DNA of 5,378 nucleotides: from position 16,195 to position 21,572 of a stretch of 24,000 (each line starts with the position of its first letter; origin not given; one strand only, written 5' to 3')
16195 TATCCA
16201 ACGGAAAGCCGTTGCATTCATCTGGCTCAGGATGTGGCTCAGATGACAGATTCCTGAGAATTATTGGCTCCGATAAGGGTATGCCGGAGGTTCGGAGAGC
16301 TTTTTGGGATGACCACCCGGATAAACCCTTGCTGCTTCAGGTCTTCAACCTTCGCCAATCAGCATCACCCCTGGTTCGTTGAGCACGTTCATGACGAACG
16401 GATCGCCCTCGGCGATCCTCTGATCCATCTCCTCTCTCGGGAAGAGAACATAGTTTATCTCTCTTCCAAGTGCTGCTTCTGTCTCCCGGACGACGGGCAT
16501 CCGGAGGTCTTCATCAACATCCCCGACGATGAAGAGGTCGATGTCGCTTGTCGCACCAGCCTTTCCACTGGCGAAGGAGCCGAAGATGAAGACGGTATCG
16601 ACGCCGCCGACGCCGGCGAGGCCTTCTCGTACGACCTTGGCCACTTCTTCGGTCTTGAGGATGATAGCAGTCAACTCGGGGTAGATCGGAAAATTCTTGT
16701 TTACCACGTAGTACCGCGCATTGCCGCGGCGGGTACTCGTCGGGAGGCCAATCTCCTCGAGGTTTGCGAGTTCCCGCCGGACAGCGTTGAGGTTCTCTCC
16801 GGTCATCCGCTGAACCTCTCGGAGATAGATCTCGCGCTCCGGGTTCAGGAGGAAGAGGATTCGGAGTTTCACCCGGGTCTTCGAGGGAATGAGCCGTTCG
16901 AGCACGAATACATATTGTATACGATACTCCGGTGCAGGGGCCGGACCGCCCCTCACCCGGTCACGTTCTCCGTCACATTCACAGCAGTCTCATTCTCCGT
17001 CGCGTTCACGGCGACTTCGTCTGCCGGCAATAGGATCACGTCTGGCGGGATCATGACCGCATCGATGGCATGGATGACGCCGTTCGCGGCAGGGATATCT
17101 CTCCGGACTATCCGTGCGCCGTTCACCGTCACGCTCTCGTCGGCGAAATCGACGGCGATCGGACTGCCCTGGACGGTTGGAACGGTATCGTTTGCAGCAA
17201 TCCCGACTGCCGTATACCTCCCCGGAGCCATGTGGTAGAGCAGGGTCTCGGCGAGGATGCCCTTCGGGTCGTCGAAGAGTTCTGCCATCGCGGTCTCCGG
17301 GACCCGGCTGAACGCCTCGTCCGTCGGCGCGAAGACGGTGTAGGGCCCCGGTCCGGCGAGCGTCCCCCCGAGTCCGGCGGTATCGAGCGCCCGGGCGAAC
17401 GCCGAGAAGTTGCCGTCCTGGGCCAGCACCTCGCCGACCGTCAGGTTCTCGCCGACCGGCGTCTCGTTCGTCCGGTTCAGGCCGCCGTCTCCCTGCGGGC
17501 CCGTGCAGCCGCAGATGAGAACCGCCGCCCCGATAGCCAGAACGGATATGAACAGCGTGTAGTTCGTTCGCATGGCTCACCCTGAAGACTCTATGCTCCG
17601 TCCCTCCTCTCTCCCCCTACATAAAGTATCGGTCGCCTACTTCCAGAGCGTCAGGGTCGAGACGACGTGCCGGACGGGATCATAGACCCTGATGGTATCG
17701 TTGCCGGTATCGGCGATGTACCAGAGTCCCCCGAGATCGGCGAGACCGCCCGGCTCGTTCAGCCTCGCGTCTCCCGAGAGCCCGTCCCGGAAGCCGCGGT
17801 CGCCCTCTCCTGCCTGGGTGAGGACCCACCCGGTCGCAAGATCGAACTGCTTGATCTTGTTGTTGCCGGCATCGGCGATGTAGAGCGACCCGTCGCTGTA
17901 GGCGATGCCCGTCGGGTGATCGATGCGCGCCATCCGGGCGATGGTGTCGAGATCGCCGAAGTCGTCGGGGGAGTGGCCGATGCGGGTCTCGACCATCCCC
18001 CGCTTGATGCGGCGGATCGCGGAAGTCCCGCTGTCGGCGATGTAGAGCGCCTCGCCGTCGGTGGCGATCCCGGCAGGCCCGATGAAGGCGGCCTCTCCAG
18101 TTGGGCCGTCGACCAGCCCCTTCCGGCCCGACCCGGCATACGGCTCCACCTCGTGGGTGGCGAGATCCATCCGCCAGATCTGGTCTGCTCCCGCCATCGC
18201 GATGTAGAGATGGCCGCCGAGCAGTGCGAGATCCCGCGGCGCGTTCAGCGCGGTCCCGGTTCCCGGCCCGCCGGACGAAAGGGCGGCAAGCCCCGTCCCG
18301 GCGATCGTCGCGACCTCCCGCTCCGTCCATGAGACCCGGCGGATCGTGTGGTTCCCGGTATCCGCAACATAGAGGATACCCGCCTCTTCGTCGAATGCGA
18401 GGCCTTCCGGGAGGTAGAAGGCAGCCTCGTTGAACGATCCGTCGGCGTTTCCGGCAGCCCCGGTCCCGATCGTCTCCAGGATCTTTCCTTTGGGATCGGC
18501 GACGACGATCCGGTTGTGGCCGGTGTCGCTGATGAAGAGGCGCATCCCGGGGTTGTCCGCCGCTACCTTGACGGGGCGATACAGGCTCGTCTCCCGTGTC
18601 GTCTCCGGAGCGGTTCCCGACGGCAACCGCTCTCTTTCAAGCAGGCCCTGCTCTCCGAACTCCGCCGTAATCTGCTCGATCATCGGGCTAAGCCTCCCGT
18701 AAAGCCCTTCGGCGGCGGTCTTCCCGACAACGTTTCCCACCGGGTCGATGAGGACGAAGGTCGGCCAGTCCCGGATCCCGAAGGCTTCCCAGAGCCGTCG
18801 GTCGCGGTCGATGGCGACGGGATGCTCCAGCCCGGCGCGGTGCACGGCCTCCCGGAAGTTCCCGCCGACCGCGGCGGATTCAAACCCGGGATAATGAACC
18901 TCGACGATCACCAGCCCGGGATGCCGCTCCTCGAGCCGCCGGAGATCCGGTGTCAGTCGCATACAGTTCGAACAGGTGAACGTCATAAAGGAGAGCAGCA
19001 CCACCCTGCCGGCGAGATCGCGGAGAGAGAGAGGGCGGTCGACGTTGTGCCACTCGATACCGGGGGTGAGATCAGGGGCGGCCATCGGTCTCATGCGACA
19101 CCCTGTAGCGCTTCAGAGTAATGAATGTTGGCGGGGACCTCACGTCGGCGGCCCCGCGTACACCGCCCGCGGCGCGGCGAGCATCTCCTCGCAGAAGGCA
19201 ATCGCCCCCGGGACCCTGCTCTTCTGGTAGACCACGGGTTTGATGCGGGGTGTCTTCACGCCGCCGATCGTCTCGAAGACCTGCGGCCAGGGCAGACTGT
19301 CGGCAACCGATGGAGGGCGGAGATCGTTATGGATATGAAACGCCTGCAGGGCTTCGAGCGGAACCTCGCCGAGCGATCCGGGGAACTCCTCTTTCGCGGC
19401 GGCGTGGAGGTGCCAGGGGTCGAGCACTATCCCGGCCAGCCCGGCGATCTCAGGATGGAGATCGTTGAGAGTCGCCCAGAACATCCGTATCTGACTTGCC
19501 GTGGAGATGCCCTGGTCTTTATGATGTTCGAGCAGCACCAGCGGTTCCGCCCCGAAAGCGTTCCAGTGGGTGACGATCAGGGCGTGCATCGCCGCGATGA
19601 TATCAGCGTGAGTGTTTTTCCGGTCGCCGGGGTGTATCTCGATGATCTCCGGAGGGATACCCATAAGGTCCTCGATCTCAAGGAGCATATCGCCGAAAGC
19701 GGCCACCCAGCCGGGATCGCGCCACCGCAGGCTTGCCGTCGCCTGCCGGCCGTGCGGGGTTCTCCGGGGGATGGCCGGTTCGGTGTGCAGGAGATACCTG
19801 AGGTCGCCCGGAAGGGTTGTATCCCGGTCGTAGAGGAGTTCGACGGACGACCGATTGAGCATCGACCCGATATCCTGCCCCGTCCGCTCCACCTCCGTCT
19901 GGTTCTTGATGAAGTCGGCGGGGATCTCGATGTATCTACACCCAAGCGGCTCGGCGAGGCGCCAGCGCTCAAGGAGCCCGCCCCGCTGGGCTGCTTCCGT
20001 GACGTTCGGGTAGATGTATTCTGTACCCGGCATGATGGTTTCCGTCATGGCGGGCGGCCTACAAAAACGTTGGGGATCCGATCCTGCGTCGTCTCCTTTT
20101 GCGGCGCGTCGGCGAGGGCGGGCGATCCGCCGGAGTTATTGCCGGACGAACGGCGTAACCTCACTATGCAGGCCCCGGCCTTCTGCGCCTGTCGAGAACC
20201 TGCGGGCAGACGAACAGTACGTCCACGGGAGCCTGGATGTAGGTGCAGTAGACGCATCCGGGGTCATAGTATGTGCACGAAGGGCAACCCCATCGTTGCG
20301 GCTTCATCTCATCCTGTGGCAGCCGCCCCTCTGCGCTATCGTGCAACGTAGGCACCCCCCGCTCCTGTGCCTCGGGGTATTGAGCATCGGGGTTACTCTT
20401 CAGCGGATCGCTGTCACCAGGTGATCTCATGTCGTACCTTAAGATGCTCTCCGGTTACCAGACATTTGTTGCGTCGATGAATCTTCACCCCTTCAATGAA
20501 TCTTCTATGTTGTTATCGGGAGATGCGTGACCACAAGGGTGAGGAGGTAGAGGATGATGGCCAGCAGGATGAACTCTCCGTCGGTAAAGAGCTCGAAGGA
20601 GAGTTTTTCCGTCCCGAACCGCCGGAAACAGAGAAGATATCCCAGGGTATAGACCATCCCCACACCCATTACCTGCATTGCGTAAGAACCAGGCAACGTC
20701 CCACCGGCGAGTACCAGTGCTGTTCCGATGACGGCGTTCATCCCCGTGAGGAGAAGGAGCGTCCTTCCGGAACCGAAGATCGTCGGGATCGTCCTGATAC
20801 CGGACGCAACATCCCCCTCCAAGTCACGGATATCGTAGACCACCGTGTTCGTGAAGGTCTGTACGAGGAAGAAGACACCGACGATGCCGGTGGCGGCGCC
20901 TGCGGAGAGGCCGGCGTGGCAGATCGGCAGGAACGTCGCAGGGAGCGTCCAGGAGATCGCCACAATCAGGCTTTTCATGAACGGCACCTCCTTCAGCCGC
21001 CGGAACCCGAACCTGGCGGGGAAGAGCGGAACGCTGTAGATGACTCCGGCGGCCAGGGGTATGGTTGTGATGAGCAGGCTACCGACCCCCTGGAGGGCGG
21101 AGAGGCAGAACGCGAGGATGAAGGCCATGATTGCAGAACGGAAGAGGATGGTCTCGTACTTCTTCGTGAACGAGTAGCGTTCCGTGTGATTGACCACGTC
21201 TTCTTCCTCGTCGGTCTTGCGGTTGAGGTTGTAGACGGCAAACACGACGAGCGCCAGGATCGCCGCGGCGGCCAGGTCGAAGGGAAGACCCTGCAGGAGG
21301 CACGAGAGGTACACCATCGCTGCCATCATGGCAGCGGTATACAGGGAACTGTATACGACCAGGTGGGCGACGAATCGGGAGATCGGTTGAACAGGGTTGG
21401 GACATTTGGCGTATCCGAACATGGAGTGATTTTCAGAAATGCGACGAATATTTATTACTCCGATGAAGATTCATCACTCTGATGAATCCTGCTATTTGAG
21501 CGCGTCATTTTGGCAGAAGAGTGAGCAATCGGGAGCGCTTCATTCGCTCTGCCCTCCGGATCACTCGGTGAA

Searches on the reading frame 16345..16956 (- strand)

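Call 10: search_protein_families(library=pfam, proteins=[window:16345-16956:-], max_evalue=0.001)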
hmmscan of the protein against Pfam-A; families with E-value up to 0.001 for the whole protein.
window:16345-16956:- (203 aa): 2 families
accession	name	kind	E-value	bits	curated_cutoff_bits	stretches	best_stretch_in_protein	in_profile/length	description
PF01909.29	NTP_transf_2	-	1.4e-09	38.7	21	1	119-178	14-78/93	Nucleotidyltransferase domain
PF18765.7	Polbeta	-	3e-08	34.1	26.9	1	118-170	12-67/93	Polymerase beta, Nucleotidyltransferase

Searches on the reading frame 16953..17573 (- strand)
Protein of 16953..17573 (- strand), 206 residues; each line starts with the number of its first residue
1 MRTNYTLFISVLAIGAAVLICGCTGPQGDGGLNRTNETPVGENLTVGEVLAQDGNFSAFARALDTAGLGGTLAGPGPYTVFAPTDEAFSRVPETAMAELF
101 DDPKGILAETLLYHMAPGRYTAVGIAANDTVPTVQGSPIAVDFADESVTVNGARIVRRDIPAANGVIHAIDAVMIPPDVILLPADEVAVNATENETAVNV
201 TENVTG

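Call 5: search_protein_families(library=pfam, proteins=[window:16953-17573:-], max_evalue=0.01)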
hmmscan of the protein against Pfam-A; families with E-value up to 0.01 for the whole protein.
window:16953-17573:- (206 aa): 1 family
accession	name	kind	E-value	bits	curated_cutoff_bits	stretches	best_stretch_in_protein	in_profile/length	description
PF02469.27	Fasciclin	-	1.5e-34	119.3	22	1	55-176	2-123/123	Fasciclin domain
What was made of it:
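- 16953..17573 (-): g5: secreted or lipoprotein-type FAS1 paralog, 206 aa. It serves as the comparator. Pfam E 1.5e-34 (call 5).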

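Call 58: search_protein_families(library=ncbifam, proteins=[window:16953-17573:-], max_evalue=0.01)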
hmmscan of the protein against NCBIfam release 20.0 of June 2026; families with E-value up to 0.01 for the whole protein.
window:16953-17573:- (206 aa): 0 families

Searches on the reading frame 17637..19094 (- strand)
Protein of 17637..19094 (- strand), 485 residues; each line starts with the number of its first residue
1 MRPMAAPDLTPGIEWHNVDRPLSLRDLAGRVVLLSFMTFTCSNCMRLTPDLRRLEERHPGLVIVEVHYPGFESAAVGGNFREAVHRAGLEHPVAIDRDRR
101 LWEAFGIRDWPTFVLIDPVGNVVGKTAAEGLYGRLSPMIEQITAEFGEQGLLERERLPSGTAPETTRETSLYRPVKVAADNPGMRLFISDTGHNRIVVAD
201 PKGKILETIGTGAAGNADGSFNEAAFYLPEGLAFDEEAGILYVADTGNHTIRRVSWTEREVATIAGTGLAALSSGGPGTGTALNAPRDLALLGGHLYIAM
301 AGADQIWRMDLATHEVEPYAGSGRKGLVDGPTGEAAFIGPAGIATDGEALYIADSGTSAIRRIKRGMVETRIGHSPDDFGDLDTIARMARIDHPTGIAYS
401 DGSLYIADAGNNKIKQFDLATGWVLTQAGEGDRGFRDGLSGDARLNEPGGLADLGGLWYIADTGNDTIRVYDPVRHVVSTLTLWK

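Call 10: search_protein_families(library=pfam, proteins=[window:17637-19094:-], max_evalue=0.001)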
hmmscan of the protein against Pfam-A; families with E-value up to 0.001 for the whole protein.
window:17637-19094:- (485 aa): 8 families
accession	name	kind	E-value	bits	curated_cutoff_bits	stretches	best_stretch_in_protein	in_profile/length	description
PF01436.27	NHL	-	3.6e-26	90.3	20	2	226-252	1-26/28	NHL repeat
PF13905.12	Thioredoxin_8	-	1.5e-09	38.5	27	1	29-122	1-94/94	Thioredoxin-like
PF25021.1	TEN_NHL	-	3.5e-08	33.3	27.1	0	382-416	320-355/357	Teneurin NHL domain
PF08534.16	Redoxin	-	3.9e-08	33.6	26.6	1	19-125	18-131/148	Redoxin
PF00578.27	AhpC-TSA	-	2.5e-07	31.1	26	1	17-123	12-122/124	AhpC/TSA family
PF21959.2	DUF6923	-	1.7e-05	25.2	27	0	233-323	93-171/234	Repeat of unknown function (DUF6923)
PF08450.18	SGL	-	0.00031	20.8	26.3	0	228-261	135-168/246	SMP-30/Gluconolactonase/LRE-like region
PF13449.12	Phytase-like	-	0.00085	19.7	27.6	0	181-255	14-95/284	Esterase-like activity of phytase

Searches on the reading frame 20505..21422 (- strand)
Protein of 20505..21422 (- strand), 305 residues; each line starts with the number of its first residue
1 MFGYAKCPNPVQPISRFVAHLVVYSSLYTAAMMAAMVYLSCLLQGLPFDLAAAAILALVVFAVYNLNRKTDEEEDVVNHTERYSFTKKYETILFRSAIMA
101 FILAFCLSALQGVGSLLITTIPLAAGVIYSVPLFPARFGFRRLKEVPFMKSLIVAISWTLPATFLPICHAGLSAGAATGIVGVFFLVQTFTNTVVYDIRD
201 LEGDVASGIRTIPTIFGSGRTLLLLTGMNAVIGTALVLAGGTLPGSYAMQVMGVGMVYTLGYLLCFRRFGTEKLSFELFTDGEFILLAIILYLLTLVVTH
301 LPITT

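Call 10: search_protein_families(library=pfam, proteins=[window:20505-21422:-], max_evalue=0.001)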
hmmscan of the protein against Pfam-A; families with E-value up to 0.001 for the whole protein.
window:20505-21422:- (305 aa): 1 family
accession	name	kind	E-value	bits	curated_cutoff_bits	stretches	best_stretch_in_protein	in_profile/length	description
PF01040.23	UbiA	-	2.5e-12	47.1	34.2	1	96-259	72-224/250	UbiA prenyltransferase family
